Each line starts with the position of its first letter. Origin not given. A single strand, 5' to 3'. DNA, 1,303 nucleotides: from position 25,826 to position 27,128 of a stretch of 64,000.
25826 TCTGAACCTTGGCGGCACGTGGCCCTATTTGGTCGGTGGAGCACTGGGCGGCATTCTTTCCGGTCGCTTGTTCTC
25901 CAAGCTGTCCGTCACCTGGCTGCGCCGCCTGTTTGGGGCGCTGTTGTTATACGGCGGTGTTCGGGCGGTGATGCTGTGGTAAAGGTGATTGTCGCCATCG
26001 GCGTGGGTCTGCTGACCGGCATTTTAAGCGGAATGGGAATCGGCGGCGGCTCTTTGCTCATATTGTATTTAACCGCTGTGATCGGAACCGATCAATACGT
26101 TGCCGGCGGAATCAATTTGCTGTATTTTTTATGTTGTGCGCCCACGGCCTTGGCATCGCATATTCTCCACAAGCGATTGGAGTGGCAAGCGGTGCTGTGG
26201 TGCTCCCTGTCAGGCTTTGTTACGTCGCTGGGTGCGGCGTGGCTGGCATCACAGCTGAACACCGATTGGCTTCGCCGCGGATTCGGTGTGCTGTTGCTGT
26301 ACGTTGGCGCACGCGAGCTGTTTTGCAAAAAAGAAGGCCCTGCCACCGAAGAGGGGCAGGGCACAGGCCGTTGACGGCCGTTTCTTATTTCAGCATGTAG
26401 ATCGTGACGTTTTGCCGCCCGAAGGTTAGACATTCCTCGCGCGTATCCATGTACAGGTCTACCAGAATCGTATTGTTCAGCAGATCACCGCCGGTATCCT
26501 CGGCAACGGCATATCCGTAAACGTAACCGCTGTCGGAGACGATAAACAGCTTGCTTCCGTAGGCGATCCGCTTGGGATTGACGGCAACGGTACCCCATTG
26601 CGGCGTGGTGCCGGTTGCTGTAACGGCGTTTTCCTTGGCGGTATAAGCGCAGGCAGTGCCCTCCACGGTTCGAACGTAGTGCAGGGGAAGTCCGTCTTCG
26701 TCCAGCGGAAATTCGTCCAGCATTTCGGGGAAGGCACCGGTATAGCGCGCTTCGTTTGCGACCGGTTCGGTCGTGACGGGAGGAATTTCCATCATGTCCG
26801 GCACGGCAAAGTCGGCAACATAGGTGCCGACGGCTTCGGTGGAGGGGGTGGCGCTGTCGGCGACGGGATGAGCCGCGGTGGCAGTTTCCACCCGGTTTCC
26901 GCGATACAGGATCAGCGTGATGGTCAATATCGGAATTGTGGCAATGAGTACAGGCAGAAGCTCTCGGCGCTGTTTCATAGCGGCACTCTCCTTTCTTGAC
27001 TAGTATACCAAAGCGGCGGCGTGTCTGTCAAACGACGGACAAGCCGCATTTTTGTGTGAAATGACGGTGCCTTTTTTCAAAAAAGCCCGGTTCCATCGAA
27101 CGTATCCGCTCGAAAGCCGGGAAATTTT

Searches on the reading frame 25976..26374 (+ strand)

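Call 10: search_protein_families(library=pfam, proteins=[window:25976-26374:+], max_evalue=0.01)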
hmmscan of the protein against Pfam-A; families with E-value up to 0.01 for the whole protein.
window:25976-26374:+ (132 aa): 2 families
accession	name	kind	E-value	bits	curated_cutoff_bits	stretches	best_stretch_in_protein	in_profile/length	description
PF01925.25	TauE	-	4.5e-17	62.9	32.6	1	5-113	127-236/237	Sulfite exporter TauE/SafE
PF01810.24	LysE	-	0.0048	16.8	25.6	1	63-113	138-188/193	LysE type translocator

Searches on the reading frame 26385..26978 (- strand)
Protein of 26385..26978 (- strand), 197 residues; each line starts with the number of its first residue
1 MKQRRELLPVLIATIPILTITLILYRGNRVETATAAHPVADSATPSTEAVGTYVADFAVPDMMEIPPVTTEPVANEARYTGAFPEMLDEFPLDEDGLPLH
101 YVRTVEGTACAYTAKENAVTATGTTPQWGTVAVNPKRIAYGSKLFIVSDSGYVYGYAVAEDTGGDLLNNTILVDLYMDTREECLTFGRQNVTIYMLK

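Call 10: search_protein_families(library=pfam, proteins=[window:26385-26978:-], max_evalue=0.01)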
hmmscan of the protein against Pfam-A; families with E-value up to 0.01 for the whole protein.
window:26385-26978:- (197 aa): 1 family
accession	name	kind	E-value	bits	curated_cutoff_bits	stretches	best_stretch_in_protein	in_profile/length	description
PF06725.17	3D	-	2.8e-12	47.1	23.8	1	130-197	2-72/72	3D domain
